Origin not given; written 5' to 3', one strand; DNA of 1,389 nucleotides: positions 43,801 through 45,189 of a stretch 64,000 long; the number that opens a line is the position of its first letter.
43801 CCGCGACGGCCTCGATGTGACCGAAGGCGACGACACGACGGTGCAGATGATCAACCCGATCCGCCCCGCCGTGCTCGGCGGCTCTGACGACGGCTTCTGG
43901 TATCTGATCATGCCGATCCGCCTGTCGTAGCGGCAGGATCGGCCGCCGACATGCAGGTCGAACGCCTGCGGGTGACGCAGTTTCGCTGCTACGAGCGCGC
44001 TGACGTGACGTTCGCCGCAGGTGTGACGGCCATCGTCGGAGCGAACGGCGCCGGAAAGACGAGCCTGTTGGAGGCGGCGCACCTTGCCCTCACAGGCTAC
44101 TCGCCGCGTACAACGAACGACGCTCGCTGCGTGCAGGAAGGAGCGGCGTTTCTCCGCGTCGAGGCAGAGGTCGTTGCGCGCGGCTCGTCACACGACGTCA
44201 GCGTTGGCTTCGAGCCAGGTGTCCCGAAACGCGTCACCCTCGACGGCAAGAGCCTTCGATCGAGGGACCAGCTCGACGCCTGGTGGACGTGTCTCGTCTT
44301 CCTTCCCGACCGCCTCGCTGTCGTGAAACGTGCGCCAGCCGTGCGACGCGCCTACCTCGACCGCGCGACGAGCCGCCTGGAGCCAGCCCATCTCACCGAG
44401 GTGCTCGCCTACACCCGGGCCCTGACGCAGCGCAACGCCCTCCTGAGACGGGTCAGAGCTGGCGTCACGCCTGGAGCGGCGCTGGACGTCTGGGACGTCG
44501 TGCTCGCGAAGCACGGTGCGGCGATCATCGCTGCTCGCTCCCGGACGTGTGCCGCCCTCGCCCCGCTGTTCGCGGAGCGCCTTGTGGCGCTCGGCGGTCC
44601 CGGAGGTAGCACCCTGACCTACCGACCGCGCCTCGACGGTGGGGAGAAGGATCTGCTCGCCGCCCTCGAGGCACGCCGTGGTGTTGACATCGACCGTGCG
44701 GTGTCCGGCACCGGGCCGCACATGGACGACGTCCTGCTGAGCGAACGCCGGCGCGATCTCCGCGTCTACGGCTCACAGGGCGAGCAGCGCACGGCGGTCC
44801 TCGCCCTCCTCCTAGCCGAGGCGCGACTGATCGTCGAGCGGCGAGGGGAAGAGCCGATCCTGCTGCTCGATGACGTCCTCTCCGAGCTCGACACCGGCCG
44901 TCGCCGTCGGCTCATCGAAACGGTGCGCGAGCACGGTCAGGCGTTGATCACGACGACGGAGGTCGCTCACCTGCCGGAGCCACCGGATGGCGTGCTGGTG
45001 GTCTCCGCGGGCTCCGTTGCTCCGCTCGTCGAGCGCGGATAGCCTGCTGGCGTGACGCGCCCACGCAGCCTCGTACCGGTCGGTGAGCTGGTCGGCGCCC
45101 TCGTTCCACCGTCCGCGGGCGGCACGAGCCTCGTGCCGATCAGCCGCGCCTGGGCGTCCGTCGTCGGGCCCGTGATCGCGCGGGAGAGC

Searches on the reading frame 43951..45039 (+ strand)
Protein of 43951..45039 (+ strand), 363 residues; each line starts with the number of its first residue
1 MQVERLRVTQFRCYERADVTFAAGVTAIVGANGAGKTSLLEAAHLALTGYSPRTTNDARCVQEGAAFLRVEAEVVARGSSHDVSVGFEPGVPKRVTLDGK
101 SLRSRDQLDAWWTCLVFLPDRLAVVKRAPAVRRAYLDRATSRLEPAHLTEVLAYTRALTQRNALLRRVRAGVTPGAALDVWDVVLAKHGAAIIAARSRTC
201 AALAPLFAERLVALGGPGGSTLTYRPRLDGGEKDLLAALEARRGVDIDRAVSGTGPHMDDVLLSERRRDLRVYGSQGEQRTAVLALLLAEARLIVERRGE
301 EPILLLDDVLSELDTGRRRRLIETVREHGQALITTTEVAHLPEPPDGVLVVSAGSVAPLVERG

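Call 54: search_protein_families(library=pfam, proteins=[window:43951-45039:+], max_evalue=0.001)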
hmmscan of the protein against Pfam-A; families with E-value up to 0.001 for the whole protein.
window:43951-45039:+ (363 aa): 7 families
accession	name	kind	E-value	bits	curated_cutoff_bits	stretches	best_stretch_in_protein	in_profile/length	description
PF02463.25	SMC_N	-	7.6e-18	65.2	40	1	3-337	2-198/220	RecF/RecN/SMC N terminal domain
PF13476.12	AAA_23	-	8e-15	56.4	27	1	5-76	1-56/201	AAA domain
PF13304.12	AAA_21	-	5.3e-10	40.3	27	1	25-47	1-23/304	AAA domain, putative AbiEii toxin, Type IV TA system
PF13175.12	AAA_15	-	8.3e-08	32.7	32.1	1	1-42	1-42/374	AAA ATPase domain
PF13555.12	AAA_29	-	2.8e-06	27.4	27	1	4-58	2-57/61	P-loop containing region of AAA domain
PF13514.12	AAA_27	-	3.9e-05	23.8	22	1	1-74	1-74/206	AAA domain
PF00005.33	ABC_tran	-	0.00087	20.3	25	0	25-43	13-31/137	ABC transporter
